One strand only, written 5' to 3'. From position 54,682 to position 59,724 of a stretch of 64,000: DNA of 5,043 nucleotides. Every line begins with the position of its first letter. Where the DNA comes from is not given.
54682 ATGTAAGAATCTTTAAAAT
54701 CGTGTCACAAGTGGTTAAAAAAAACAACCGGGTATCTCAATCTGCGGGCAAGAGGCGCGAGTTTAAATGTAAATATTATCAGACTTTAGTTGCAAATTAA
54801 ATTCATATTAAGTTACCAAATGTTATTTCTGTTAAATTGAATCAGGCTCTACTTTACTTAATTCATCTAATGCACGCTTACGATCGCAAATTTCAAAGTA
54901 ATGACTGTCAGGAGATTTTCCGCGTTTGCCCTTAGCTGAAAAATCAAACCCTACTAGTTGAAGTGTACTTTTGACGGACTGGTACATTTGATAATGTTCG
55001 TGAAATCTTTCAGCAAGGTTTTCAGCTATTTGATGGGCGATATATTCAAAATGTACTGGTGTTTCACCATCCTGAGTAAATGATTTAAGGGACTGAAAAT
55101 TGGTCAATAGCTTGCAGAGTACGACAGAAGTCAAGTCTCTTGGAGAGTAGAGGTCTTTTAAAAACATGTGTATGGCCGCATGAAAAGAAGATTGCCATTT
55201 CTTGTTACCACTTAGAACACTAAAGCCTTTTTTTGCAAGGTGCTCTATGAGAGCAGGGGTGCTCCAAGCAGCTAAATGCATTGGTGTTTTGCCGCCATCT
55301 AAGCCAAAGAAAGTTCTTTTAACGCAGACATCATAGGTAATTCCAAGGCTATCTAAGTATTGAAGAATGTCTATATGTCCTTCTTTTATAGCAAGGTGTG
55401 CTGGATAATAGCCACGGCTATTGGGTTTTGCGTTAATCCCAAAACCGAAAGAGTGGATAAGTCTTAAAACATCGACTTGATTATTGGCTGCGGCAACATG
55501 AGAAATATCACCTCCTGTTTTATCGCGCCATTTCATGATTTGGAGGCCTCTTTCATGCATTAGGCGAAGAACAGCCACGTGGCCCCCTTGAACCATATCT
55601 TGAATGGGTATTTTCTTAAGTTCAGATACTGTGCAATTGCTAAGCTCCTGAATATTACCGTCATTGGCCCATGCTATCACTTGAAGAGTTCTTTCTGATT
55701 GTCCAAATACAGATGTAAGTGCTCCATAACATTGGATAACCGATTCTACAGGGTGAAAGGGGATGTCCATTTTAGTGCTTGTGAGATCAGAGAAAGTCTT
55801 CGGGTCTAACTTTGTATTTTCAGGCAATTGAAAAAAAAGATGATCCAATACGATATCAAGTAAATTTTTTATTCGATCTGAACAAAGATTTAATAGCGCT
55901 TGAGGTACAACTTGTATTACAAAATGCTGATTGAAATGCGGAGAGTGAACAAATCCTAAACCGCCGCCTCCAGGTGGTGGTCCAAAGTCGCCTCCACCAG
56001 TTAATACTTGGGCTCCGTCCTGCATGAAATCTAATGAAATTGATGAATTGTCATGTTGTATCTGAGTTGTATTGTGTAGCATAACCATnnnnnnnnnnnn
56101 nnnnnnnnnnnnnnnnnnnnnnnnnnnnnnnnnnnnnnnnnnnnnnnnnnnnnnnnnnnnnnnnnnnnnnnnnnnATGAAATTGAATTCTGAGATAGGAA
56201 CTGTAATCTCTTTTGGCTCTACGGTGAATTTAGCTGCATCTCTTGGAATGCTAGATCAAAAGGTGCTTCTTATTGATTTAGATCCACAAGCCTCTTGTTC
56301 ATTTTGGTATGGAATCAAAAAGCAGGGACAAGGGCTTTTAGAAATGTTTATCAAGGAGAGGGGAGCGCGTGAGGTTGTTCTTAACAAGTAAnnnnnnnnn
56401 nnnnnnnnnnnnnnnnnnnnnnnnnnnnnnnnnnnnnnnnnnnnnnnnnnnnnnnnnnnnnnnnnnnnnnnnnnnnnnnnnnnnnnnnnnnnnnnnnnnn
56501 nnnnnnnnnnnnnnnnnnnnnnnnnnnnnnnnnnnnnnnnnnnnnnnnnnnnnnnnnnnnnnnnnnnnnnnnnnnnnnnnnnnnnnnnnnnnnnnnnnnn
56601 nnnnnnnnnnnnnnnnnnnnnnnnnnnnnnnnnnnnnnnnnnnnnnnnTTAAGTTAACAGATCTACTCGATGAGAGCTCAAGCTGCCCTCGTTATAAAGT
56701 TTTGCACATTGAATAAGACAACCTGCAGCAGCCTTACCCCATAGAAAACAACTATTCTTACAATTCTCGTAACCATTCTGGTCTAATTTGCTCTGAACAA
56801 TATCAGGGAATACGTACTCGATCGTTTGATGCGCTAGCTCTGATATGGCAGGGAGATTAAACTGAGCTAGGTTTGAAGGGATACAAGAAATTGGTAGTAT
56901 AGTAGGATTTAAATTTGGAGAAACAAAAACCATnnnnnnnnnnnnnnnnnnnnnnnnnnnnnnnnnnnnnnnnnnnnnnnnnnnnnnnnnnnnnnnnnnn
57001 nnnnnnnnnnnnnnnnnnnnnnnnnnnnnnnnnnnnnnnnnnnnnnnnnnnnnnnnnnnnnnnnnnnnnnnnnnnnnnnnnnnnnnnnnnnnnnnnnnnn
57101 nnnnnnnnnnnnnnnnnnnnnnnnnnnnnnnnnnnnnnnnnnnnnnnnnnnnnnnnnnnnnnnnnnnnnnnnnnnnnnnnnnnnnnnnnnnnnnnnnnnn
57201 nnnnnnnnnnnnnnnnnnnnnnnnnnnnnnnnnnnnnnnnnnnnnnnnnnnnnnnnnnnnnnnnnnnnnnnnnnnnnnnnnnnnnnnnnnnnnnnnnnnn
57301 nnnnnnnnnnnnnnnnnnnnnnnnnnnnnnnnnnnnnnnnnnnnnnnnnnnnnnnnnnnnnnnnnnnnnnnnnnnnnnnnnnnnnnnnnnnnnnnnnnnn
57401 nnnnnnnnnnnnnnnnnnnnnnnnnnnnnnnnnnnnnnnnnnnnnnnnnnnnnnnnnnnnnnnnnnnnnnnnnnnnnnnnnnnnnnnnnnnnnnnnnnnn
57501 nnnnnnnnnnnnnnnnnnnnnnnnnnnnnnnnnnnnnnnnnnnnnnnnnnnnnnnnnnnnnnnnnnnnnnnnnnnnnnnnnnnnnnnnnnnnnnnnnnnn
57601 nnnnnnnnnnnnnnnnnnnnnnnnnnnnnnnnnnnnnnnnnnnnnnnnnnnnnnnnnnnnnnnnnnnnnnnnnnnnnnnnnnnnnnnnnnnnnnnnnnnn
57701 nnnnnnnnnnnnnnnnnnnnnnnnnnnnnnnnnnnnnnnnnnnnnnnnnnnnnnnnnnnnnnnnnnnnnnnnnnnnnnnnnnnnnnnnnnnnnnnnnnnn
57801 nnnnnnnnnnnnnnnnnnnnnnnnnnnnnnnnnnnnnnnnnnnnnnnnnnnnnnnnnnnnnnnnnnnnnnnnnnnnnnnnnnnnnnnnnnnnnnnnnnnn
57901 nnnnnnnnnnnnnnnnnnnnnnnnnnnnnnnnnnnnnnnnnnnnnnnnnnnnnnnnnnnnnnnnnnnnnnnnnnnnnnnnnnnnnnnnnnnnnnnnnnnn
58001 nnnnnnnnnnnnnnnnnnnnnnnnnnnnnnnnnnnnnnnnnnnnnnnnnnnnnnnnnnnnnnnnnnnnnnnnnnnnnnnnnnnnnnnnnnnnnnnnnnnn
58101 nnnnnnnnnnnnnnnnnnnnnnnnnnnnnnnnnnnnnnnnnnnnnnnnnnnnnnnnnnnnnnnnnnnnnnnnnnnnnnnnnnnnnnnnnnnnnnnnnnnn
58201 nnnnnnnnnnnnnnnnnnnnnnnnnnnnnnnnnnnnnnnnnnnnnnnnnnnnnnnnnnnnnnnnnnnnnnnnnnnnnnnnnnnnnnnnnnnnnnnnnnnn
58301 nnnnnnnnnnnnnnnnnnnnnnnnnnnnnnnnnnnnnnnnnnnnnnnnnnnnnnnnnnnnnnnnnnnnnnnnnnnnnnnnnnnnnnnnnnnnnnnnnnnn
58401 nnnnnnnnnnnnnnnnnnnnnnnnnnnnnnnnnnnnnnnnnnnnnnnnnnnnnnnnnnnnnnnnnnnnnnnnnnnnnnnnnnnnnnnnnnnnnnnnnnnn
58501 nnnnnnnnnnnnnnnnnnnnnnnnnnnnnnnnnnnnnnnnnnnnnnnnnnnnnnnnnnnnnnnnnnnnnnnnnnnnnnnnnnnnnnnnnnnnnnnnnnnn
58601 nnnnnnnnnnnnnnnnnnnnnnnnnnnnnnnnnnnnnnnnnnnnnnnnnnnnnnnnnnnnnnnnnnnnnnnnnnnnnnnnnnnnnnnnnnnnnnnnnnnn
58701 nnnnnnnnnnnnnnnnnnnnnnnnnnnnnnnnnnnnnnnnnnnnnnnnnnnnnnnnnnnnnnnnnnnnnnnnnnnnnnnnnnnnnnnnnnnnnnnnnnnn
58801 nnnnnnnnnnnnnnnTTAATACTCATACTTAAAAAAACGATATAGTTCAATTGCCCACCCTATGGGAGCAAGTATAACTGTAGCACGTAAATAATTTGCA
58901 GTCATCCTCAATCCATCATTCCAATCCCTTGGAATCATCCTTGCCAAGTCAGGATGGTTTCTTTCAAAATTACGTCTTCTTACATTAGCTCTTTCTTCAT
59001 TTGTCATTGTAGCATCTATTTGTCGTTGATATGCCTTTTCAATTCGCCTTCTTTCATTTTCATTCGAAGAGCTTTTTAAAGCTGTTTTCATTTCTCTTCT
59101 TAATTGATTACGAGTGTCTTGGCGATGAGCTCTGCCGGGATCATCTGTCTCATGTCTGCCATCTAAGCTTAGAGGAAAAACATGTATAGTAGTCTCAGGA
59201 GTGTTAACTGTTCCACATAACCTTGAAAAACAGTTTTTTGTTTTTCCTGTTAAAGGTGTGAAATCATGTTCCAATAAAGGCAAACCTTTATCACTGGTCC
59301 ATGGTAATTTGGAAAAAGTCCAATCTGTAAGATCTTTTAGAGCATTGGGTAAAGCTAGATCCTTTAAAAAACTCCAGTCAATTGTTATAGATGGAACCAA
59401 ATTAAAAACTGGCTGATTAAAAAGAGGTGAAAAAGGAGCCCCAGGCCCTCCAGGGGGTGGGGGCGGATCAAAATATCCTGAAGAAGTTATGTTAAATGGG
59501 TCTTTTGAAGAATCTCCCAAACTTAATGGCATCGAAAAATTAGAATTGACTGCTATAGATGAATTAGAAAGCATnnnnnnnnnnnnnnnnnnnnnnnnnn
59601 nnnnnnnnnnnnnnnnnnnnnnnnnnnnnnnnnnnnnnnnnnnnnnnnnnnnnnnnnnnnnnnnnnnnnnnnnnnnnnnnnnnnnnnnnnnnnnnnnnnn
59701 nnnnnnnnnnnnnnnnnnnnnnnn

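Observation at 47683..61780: Recurrent pairing of ankyrin-repeat genes with small twin-CX3C (cysteine-hairpin) proteins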

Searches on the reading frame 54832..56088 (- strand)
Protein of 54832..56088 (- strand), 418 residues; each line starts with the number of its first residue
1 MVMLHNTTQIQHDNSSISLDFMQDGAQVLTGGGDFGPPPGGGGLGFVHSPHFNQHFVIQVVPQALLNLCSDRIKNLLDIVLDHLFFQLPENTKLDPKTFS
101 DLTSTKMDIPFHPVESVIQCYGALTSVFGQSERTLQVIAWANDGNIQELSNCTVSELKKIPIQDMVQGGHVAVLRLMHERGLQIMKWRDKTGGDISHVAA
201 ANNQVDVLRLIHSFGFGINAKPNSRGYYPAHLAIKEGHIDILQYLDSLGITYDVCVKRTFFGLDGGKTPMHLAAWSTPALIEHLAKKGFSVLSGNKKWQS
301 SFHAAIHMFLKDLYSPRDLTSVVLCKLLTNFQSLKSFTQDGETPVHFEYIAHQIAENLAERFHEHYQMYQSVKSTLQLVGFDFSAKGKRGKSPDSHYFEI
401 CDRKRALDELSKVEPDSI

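Call 4: search_protein_families(library=pfam, proteins=[window:54832-56088:-], max_evalue=0.1)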
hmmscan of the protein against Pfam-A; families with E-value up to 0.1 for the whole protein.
window:54832-56088:- (418 aa): 5 families
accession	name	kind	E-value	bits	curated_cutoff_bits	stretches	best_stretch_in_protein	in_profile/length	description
PF12796.13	Ank_2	-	2.6e-17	63.6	27.3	2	197-290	2-85/90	Ankyrin repeats (3 copies)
PF13637.12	Ank_4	-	2.1e-11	44.2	22.7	1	197-245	2-49/50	Ankyrin repeats (many copies)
PF13857.12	Ank_5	-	5e-07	30.4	27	0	222-245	12-35/56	Ankyrin repeats (many copies)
PF00023.36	Ank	-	9.7e-07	29.2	21.1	0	226-245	2-21/33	Ankyrin repeat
PF13606.12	Ank_3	-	1e-06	28.9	22.3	0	226-245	2-21/30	Ankyrin repeat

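Call 56: search_protein_families(library=padloc, proteins=[window:54832-56088:-], max_evalue=0.01)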
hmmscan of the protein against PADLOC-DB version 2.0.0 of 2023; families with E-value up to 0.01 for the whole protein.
window:54832-56088:- (418 aa): 1 family
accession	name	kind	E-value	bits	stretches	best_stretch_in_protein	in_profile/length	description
PDLC04783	PDC-M72A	-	0.0073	13.6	0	166-257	238-327/392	-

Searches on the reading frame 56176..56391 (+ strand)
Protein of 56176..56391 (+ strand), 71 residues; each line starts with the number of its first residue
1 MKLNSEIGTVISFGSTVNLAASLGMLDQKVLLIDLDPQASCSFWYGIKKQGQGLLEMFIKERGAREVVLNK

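Call 57: search_protein_families(library=phrogs, proteins=[window:56176-56391:+], max_evalue=0.01)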
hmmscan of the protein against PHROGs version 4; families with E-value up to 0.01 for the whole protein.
window:56176-56391:+ (71 aa): 1 family
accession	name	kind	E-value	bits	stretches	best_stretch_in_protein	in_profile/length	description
phrog_164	-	DNA, RNA and nucleotide metabolism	3.6e-08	33.9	1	15-53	241-279/500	ParA-like partition protein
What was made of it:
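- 56176..56551 (+): ParA-like gene fragments (two overlapping ORFs) lying between ANK2 and B. PHROG ParA-like, E 3.6e-8 (call 57).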

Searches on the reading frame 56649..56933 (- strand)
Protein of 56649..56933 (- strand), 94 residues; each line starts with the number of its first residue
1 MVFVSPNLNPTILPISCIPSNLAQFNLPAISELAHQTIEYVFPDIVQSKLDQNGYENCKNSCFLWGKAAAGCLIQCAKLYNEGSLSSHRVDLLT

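Call 4: search_protein_families(library=pfam, proteins=[window:56649-56933:-], max_evalue=0.1)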
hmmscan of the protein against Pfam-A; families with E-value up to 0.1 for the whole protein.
window:56649-56933:- (94 aa): 0 families

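Call 10: search_protein_families(library=ncbifam, proteins=[window:56649-56933:-], max_evalue=1)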
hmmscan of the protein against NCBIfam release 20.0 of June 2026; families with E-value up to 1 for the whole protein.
window:56649-56933:- (94 aa): 1 family
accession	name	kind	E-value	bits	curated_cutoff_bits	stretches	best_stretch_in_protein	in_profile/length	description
NF007485.0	PRK10078.1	equivalog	0.12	12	153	1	41-88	119-166/186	ribose 1,5-bisphosphokinase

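Call 55: predict_structure(alignment_id=A7)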
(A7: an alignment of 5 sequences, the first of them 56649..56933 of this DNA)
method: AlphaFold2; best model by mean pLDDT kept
length: 94 residues; sequences in the alignment: 5
mean_pLDDT: 50.5   pTM: 0.31
mean pLDDT of the five models: 50.5, 48.8, 48.3, 47.4, 46.8
residues with pLDDT >= 90: 0; 70-90: 0; 50-70: 54; < 50: 40
segments of 3 or more residues with pLDDT < 50: 1-27, 65-67, 86-94
pLDDT, mean of each block of 10 residues (from residue 1): 36 38 47 60 55 60 53 61 49 36
secondary structure, 60 per line:
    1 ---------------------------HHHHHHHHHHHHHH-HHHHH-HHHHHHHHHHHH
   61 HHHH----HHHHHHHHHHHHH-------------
elements in order: H28-41 H43-47 H49-64 H69-81
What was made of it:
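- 56649..56933 (-): B-type twin-CX3C gene (94 aa), a paralogue of C. It has no hydrophobic export segment. AF2 gives helix 49-64, a loop, then helix 69-81 (call 55).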

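Call 56: search_protein_families(library=padloc, proteins=[window:56649-56933:-], max_evalue=0.01)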
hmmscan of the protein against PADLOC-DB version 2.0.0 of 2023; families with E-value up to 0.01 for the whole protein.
window:56649-56933:- (94 aa): 0 families

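Call 57: search_protein_families(library=phrogs, proteins=[window:56649-56933:-], max_evalue=0.01)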
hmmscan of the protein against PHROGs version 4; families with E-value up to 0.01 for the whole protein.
window:56649-56933:- (94 aa): 0 families

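Call 66: search_dna_similar(query=window:56649-56933:-, collection=plasmids, mode=protein, max_evalue=1, max_rows=10)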
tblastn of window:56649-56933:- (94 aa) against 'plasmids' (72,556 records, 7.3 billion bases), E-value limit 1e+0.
Records with a match: 1; places in all: 1; records where one place covers at least 80% of the query: 0.
Best place of each record, by identity: <60% 1.
By first word of the organism name: Pseudoalteromonas 1.
By predicted mobility (MOB-suite, as given by PLSDB): non-mobilizable 1.
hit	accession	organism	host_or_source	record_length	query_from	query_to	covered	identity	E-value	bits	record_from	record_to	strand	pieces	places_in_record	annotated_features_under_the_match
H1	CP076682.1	Pseudoalteromonas shioyasakiensis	isolated microorganism,Ocean water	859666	53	90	40%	41.0%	9e-1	35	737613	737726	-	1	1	DMT family transporter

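Call 72: fold_search(model_id=the predicted structure, library=pdb)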
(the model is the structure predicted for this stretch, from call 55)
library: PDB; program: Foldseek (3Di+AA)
matches with E <= 10: 3; with E <= 0.001: 0
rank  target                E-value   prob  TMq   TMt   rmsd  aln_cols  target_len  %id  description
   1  7px2_C                5.6e+00  0.07  0.27  0.29  12.4        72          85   17  Conotoxin Mu8.1 from Conus mucronatus (released 2022-11-16)
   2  1nxh_B                6.0e+00  0.13  0.40  0.33   3.5        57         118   18  X-RAY STRUCTURE: NORTHEAST STRUCTURAL GENOMICS CONSORTIUM TARGET TT87 (released 2004-02-24)
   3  1zlj_B                8.1e+00  0.02  0.19  0.25  12.0        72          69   17  Crystal Structure of the Mycobacterium tuberculosis Hypoxic Response Regulator DosR C-terminal Domain (released 2006-01-31)

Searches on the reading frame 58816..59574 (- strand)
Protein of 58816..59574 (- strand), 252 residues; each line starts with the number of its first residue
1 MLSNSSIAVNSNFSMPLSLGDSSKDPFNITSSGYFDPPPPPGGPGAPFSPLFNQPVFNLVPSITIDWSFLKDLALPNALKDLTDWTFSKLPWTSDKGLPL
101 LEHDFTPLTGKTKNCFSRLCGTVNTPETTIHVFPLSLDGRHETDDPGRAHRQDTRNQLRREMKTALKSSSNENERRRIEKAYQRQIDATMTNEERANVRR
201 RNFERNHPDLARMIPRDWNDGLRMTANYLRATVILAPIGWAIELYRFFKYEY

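Call 4: search_protein_families(library=pfam, proteins=[window:58816-59574:-], max_evalue=0.1)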
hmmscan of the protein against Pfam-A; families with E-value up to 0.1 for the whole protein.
window:58816-59574:- (252 aa): 1 family
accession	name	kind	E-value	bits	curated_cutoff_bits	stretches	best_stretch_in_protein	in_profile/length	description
PF14357.11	DUF4404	-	0.05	14.7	27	0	173-214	28-71/83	Domain of unknown function (DUF4404)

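Call 10: search_protein_families(library=ncbifam, proteins=[window:58816-59574:-], max_evalue=1)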
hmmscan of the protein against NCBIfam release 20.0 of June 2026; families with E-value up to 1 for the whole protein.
window:58816-59574:- (252 aa): 0 families

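Call 56: search_protein_families(library=padloc, proteins=[window:58816-59574:-], max_evalue=0.01)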
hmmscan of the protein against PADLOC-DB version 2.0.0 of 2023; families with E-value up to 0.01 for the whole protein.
window:58816-59574:- (252 aa): 0 families
